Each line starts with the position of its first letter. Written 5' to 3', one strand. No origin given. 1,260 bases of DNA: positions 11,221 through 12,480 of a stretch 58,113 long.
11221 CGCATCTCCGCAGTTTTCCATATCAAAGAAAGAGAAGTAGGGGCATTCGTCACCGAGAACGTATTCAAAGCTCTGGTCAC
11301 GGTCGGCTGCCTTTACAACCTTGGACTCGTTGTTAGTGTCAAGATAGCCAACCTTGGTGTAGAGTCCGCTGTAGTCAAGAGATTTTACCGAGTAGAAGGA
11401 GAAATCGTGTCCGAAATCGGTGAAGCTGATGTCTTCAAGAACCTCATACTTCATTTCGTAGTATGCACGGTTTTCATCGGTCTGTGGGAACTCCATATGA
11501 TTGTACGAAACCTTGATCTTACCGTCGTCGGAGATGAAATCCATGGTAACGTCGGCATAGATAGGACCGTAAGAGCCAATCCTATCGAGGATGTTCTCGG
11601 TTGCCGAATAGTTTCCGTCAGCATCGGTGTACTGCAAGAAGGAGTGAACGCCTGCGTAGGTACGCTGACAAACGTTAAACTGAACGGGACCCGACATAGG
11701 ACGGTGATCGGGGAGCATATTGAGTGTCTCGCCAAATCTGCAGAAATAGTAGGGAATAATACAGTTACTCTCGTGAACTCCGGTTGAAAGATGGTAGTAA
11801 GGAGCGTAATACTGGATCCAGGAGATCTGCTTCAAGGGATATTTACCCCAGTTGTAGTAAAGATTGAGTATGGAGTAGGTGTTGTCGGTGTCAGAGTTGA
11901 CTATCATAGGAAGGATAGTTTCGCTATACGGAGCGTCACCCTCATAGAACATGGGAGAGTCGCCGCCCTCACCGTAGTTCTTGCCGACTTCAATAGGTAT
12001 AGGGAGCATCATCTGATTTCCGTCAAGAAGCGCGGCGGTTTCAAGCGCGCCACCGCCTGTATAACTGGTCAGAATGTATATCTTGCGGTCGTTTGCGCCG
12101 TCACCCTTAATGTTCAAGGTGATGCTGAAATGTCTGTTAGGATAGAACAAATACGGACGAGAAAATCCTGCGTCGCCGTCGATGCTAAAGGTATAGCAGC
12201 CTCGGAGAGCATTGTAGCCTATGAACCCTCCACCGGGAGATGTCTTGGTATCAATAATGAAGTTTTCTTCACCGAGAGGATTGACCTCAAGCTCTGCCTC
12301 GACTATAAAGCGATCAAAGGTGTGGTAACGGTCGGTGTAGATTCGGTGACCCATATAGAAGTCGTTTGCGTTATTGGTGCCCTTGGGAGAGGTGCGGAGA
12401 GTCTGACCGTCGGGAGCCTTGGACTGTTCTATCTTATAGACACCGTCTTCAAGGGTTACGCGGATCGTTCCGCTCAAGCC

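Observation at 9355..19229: Tandem pair of giant (1480 and ~1726 aa) paralogous surface lipoproteins of unrecognised family with repeated C-terminal modules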

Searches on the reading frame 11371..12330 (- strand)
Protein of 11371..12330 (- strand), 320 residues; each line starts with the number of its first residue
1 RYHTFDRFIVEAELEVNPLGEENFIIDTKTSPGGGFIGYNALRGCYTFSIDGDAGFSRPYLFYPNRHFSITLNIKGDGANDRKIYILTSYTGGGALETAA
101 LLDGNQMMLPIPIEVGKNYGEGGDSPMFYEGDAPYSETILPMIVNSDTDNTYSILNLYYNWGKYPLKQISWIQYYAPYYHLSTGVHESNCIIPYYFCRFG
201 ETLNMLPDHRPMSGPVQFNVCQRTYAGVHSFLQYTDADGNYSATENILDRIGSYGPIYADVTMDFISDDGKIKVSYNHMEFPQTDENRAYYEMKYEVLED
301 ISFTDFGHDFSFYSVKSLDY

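Call 52: predict_structure(alignment_id=A4)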
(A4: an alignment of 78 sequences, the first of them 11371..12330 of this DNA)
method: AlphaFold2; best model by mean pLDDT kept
length: 320 residues; sequences in the alignment: 78
mean_pLDDT: 85.6   pTM: 0.82
mean pLDDT of the five models: 85.6, 83.9, 83.7, 82.8, 81.8
residues with pLDDT >= 90: 149; 70-90: 136; 50-70: 32; < 50: 3
segments of 3 or more residues with pLDDT < 50: none
pLDDT, mean of each block of 10 residues (from residue 1): 83 94 97 96 95 90 92 97 96 89 94 88 71 91 97 94 85 77 79 57 64 73 76 92 85 80 89 89 66 93 94 74
secondary structure, 60 per line:
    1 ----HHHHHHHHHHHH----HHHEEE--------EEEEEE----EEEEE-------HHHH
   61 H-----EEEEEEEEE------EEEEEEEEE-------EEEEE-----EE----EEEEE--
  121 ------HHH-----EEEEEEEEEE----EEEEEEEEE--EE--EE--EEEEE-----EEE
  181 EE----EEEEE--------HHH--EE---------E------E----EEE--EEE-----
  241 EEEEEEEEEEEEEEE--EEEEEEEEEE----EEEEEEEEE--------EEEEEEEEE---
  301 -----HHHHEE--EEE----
elements in order: H5-16 E24-26 E35-40 E45-49 H57-61 E67-75 E82-90 E98-102 E114-118 E135-144 E149-157 E168-172 E178-182 E187-191 E228-230 E233-235 E241-255 E258-267 E272-280 E289-297 H306-309 E314-316

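Call 54: fold_search(model_id=the predicted structure, library=pdb)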
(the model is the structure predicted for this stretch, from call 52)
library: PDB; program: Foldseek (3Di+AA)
matches with E <= 10: 676; with E <= 0.001: 0
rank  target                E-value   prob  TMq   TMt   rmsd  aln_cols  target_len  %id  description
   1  6rpc                  4.7e-03  0.44  0.20  0.09  16.6       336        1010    9  GOLGI ALPHA-MANNOSIDASE II (released 2020-07-08)
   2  6rqz                  6.5e-03  0.35  0.20  0.08  16.6       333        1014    9  GOLGI ALPHA-MANNOSIDASE II complex with Manno-epi-cyclophellitol aziridine (released 2020-07-08)
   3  3bud                  8.1e-03  0.38  0.20  0.08  16.9       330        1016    9  Golgi mannosidase II D204A catalytic nucleophile mutant with an empty active site (released 2008-07-01)
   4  5xqg_A                1.2e-02  0.18  0.16  0.07  17.7       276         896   10  Crystal structure of a PL 26 exo-rhamnogalacturonan lyase from Penicillium chrysogenum complexed with unsaturated gala (released 2018-03-21)
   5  5xqg_C                1.3e-02  0.47  0.21  0.09  16.1       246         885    8  Crystal structure of a PL 26 exo-rhamnogalacturonan lyase from Penicillium chrysogenum complexed with unsaturated gala (released 2018-03-21)
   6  3czn_A                1.3e-02  0.33  0.21  0.09  16.6       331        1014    9  Golgi alpha-mannosidase II (D204A nucleophile mutant) in complex with GnMan5Gn (released 2008-06-24)
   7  3bvu_A                1.5e-02  0.38  0.22  0.09  16.2       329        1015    9  GOLGI MANNOSIDASE II D204A catalytic nucleophile mutant complex with Methyl(alpha-D-mannopyranosyl)-(1->3)-S-[(alpha-D (released 2008-07-01)
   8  2ow6                  1.9e-02  0.28  0.20  0.08  17.1       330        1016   10  Golgi alpha-mannosidase II complex with (1r,5s,6s,7r,8s)-1-thioniabicyclo[4.3.0]nonan-5,7,8-triol chloride (released 2008-01-08)
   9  3cv5_A                1.9e-02  0.25  0.20  0.08  16.9       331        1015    9  GOLGI MANNOSIDASE II D204A catalytic nucleophile mutant complex with 3alpha,6alpha-mannopentaose (released 2008-06-24)
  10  9ftr                  2.8e-02  0.25  0.18  0.07  16.6       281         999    9  Drosophila golgi alpha-mannosidase II (dGMII) in complex with amide modified swainsonine-configured alkyl indolizidine (released 2024-10-09)
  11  6rru                  3.2e-02  0.23  0.21  0.09  16.6       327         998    9  GOLGI ALPHA-MANNOSIDASE II in complex with (5R,6R,7S,8S)-5,6,7,8-tetrahydro-5-(hydroxymethyl)-3-(3-phenylpropyl)imidazo[ (released 2020-07-08)
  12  5xq3_A                4.2e-02  0.13  0.17  0.08  18.7       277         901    9  Crystal structure of a PL 26 exo-rhamnogalacturonan lyase from Penicillium chrysogenum (released 2018-03-21)
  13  9uo6_B                4.2e-02  0.08  0.12  0.16  19.3       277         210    8  Cryo-EM structure of the Xenopus IgX-Fc hexamer (released 2025-12-17)
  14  3fbq                  4.9e-02  0.08  0.12  0.13  20.0       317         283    7  The crystal structure of the conserved domain protein from Bacillus anthracis (released 2008-12-23)
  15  7jg1_A                5.5e-02  0.07  0.11  0.13  15.6       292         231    8  Dimeric Immunoglobin A (dIgA) (released 2020-11-11)
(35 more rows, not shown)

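Call 62: search_protein_representatives(protein=window:11371-12330:-)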
Query: 320 residues. Proteins with E-value up to 0.001 (for the whole library): 279; up to 1e-10: 242; up to 1e-30: 180. The best 150 are listed.
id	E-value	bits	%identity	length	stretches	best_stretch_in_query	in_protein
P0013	3.0e-158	543.1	73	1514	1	3-319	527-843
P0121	2.4e-125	435.0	62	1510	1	4-319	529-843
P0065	3.1e-116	405.0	58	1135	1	3-317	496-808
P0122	8.3e-110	383.9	59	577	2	32-316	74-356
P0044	2.7e-106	372.4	58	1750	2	35-317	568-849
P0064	2.8e-104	365.7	55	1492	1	3-319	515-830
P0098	6.7e-101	354.6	53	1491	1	3-316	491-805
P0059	2.3e-100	352.9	56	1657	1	3-317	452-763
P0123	8.8e-100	350.9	54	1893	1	3-317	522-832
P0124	3.7e-99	348.9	54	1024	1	3-319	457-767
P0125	1.0e-98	347.4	54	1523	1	3-317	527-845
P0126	7.7e-98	344.5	54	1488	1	3-317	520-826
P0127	3.7e-97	342.3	55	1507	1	3-317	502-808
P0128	6.2e-97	341.6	54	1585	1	2-316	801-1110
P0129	9.1e-96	337.7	53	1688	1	3-316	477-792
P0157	3.1e-86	306.4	50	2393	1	3-316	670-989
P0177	1.1e-78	281.6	47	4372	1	4-317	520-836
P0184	3.4e-76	273.4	50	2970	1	4-316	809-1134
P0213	1.5e-62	228.5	38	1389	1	7-317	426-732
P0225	6.5e-56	206.7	38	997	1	3-314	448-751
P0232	2.0e-53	198.5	38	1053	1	3-315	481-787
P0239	1.4e-49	185.9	35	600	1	15-317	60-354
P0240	2.6e-49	185.0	36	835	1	27-314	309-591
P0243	3.1e-48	181.5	36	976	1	10-317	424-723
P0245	2.1e-46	175.5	34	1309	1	3-314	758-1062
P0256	2.7e-43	165.3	35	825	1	12-306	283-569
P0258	9.1e-42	160.2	36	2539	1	3-306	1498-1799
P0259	9.6e-42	160.1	35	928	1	13-304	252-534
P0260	1.7e-41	159.4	34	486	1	33-303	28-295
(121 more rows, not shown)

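Call 63: search_protein_families(library=pfam, proteins=[P0240, P0256, P0259, P0245, P0258, P0213, P0239, P0243], max_evalue=0.001)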
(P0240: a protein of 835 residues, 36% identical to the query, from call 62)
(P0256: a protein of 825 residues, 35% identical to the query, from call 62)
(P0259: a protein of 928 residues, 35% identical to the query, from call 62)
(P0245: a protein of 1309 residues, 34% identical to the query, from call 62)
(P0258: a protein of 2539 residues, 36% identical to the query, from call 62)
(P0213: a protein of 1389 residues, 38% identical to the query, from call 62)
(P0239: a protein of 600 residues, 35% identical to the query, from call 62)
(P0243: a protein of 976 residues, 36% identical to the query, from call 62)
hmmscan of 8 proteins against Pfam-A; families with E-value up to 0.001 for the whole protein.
P0240 (835 aa): 0 families

P0256 (825 aa): 0 families

P0259 (928 aa): 0 families

P0245 (1309 aa): 0 families

P0258 (2539 aa): 2 families
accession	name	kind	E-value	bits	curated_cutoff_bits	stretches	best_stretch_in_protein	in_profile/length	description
PF02018.23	CBM_4_9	-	1.2e-15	58.6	25.9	2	233-362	2-132/136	Carbohydrate binding domain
PF00404.24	Dockerin_1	-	0.00029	21.4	22.9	0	768-817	6-56/57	Dockerin type I domain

P0213 (1389 aa): 2 families
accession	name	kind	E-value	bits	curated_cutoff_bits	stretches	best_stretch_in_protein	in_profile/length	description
PF00041.27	fn3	-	1.1e-09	38.8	25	1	1134-1222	3-72/84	Fibronectin type III domain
PF16656.11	Pur_ac_phosph_N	-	1.8e-05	25.7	30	1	1137-1219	6-81/93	Purple acid Phosphatase, N-terminal domain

P0239 (600 aa): 0 families

P0243 (976 aa): 0 families

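Call 64: find_encoding_contigs(protein=P0258, flank=10000, max_places=2)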
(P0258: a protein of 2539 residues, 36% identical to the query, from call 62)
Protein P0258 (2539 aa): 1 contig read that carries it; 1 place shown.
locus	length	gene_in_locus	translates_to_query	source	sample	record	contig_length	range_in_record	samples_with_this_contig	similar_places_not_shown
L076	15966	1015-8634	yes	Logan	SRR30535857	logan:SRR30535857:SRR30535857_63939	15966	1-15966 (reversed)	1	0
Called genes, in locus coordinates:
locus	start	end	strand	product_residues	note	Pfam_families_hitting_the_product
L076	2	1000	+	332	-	?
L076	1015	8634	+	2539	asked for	PF02018:CBM_4_9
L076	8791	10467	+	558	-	PF17389:Bac_rhamnosid6H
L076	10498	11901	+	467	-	PF02056:Glyco_hydro_4, PF11975:Glyco_hydro_4C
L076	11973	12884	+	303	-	PF02065:Melibiase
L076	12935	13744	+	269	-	-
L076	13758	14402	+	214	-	PF05336:rhaM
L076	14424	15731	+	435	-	PF00657:Lipase_GDSL, PF13472:Lipase_GDSL_2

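Call 65: find_encoding_contigs(protein=P0240, flank=10000, max_places=3)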
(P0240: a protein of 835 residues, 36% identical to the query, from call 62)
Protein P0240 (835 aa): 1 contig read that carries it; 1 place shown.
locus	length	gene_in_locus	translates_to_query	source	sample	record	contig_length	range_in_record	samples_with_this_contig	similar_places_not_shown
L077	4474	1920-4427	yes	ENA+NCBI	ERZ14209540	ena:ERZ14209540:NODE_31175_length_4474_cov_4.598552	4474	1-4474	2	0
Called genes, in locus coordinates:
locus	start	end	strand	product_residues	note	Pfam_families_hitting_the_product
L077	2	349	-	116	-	?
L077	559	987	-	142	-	-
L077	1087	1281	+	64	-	PF01402:RHH_1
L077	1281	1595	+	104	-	PF01381:HTH_3 (weak), PF12844:HTH_19 (weak)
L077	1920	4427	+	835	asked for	-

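Call 78: search_protein_families(library=pfam, proteins=[P0177, P0184, P0157], max_evalue=0.001)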
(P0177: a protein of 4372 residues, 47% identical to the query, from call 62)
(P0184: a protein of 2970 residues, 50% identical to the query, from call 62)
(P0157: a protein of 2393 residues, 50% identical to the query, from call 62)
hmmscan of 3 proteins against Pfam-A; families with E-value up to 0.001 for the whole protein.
P0177 (4372 aa): 0 families

P0184 (2970 aa): 0 families

P0157 (2393 aa): 2 families
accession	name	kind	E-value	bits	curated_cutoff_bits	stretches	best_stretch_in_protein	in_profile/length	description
PF13306.12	LRR_5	-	1.8e-21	76.8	27.7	2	2183-2299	17-127/127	BspA type Leucine rich repeat region (6 copies)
PF00404.24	Dockerin_1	-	4.9e-09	36.7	22.9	1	2329-2384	1-51/57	Dockerin type I domain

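Call 93: list_cluster_members(proteins=[P0240, P0243, P0245, P0256, P0259, P0260, P0213, P0239, P0225, P0232])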
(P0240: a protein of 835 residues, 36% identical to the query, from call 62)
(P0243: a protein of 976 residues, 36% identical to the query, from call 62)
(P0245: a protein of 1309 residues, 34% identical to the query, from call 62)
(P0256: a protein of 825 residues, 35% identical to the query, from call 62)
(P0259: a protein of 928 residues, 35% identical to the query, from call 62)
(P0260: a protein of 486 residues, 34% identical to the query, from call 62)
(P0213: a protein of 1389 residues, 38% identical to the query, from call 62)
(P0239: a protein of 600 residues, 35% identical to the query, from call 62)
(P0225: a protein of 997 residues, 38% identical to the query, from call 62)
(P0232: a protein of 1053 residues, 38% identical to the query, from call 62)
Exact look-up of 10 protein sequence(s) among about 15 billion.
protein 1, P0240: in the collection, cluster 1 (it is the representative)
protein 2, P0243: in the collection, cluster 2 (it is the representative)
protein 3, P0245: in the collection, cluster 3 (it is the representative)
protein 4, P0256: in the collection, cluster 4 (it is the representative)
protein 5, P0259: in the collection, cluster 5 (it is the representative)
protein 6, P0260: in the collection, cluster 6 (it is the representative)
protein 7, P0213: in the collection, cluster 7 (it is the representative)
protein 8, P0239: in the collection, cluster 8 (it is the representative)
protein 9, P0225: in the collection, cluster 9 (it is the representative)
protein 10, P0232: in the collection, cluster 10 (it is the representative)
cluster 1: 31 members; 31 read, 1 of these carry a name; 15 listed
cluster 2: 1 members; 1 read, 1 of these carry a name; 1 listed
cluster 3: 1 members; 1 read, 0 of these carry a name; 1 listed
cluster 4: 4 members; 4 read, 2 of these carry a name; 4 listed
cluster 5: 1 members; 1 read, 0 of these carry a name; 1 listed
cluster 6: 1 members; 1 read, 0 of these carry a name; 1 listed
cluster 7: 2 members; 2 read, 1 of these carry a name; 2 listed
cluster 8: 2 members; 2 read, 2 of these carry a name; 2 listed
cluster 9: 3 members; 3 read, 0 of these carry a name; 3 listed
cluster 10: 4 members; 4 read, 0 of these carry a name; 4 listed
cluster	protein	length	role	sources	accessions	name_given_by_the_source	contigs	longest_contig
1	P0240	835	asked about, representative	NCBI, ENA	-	-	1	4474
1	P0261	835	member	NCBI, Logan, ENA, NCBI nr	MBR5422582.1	MAG: hypothetical protein IK108_01085 [Clostridia bacterium] | hypothetical protein [Clostridia bacterium]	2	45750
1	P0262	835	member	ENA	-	-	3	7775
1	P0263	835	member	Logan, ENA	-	-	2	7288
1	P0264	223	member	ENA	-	-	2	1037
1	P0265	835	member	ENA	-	-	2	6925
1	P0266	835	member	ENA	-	-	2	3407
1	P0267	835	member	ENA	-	-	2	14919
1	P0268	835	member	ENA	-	-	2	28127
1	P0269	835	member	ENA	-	-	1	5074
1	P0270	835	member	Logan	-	-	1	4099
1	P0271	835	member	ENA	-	-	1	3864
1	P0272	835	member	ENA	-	-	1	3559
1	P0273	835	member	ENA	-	-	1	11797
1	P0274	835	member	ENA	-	-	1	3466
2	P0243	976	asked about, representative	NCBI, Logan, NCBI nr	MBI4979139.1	MAG: hypothetical protein HZC28_16785 [Spirochaetes bacterium] | hypothetical protein [Spirochaetota bacterium]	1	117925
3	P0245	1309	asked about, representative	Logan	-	-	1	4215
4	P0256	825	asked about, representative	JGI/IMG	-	-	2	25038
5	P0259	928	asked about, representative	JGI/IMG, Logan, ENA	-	-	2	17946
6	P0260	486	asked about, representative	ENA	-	-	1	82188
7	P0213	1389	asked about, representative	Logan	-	-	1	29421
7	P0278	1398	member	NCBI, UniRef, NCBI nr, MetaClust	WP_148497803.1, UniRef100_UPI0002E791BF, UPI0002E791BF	fibronectin type III domain-containing protein [Paenibacillus senegalensis] | fibronectin type III domain-containing protein n=1 Tax=Paenibacillus senegalensis ... | status=active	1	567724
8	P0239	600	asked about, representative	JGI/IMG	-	hypothetical protein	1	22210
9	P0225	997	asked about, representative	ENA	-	-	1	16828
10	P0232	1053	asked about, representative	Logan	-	-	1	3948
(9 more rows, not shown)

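Call 94: find_encoding_contigs(protein=P0278, flank=10000, max_places=1)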
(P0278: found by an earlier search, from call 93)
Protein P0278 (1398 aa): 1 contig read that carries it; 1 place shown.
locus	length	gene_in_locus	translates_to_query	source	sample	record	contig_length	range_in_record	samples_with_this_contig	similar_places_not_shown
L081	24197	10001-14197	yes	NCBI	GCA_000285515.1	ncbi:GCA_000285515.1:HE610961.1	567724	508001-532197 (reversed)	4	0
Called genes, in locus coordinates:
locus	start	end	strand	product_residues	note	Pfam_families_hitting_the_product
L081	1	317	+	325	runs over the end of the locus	PF00528:BPD_transp_1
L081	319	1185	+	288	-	PF00528:BPD_transp_1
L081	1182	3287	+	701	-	PF13449:Phytase-like (faint), PF01436:NHL (faint), PF08450:SGL (weak), PF04893:Yip1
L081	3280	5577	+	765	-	PF18952:DUF5696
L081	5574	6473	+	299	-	PF00528:BPD_transp_1 (weak)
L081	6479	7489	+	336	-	PF00528:BPD_transp_1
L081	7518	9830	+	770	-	PF08531:Bac_rhamnosid_N, PF05592:Bac_rhamnosid (faint), PF17389:Bac_rhamnosid6H, PF22422:MGH1-like_GH (weak)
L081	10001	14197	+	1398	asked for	PF16656:Pur_ac_phosph_N (faint), PF00041:fn3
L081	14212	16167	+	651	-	-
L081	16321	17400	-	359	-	PF13088:BNR_2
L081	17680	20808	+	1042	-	PF09136:Glucodextran_B (faint), PF22888:FIMAH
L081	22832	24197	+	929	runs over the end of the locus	PF00311:PEPcase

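Call 95: find_encoding_contigs(protein=P0243, flank=10000, max_places=1)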
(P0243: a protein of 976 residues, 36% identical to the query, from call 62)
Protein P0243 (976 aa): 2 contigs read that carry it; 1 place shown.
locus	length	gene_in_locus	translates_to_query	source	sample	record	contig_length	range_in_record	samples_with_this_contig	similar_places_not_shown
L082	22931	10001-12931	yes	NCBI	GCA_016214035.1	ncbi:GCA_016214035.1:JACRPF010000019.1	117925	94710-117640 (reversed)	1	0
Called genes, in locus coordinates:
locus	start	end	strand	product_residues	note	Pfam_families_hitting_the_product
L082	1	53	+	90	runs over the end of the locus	PF10543:ORF6N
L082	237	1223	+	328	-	PF00586:AIRS, PF02769:AIRS_C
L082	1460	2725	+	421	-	PF00675:Peptidase_M16, PF05193:Peptidase_M16_C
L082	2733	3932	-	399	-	-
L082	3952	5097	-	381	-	PF00389:2-Hacid_dh, PF02826:2-Hacid_dh_C, PF11890:DUF3410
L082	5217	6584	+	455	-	PF00884:Sulfatase, PF01663:Phosphodiest, PF16347:SGSH_C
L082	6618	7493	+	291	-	PF02311:AraC_binding, PF12833:HTH_18, PF00165:HTH_AraC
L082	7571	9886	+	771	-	PF08531:Bac_rhamnosid_N, PF05592:Bac_rhamnosid (weak), PF17389:Bac_rhamnosid6H, PF06202:GDE_C, PF17167:Glyco_hydro_94 (weak)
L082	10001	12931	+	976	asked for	-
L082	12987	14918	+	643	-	PF00884:Sulfatase, PF01663:Phosphodiest, PF16347:SGSH_C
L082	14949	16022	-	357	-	PF04015:DUF362, PF00037:Fer4 (weak), PF12797:Fer4_2 (faint), PF13237:Fer4_10, PF14697:Fer4_21 (faint), PF12838:Fer4_7, PF13187:Fer4_9, PF12837:Fer4_6 (weak)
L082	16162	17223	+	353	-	PF25021:TEN_NHL (faint), PF01436:NHL (weak)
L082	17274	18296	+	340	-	PF00248:Aldo_ket_red, PF13183:Fer4_8 (weak), PF13187:Fer4_9 (weak), PF13534:Fer4_17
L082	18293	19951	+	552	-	PF13600:DUF4140, PF13598:DUF4139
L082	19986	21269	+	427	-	-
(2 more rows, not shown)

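Call 96: find_encoding_contigs(protein=P0261, flank=10000, max_places=2)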
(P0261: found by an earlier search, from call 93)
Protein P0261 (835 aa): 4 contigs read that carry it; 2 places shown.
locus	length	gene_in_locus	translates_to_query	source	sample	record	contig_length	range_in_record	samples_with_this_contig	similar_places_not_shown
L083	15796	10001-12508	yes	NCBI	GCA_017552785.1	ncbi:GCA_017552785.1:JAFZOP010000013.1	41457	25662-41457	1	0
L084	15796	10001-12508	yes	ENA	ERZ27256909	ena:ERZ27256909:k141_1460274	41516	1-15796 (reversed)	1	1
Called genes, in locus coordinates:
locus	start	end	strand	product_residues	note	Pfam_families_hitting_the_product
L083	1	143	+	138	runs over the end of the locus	PF14198:TnpV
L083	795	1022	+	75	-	PF01381:HTH_3 (weak)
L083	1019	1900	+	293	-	PF00126:HTH_1, PF03466:LysR_substrate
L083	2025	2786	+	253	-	PF02627:CMD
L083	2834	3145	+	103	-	PF18050:Cyclophil_like2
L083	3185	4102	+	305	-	PF20434:BD-FAE, PF07859:Abhydrolase_3 (faint), PF00326:Peptidase_S9 (faint)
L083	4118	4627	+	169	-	PF03358:FMN_red, PF12682:Flavodoxin_4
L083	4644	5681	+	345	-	PF00248:Aldo_ket_red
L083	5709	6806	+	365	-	PF00248:Aldo_ket_red, PF13183:Fer4_8 (weak)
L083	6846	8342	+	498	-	PF12682:Flavodoxin_4, PF00248:Aldo_ket_red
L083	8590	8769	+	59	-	PF13384:HTH_23 (weak), PF13518:HTH_28 (weak)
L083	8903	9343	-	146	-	-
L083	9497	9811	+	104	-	PF01381:HTH_3 (weak), PF12844:HTH_19 (weak)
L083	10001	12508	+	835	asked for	-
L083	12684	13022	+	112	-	PF02195:ParB_N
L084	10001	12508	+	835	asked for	-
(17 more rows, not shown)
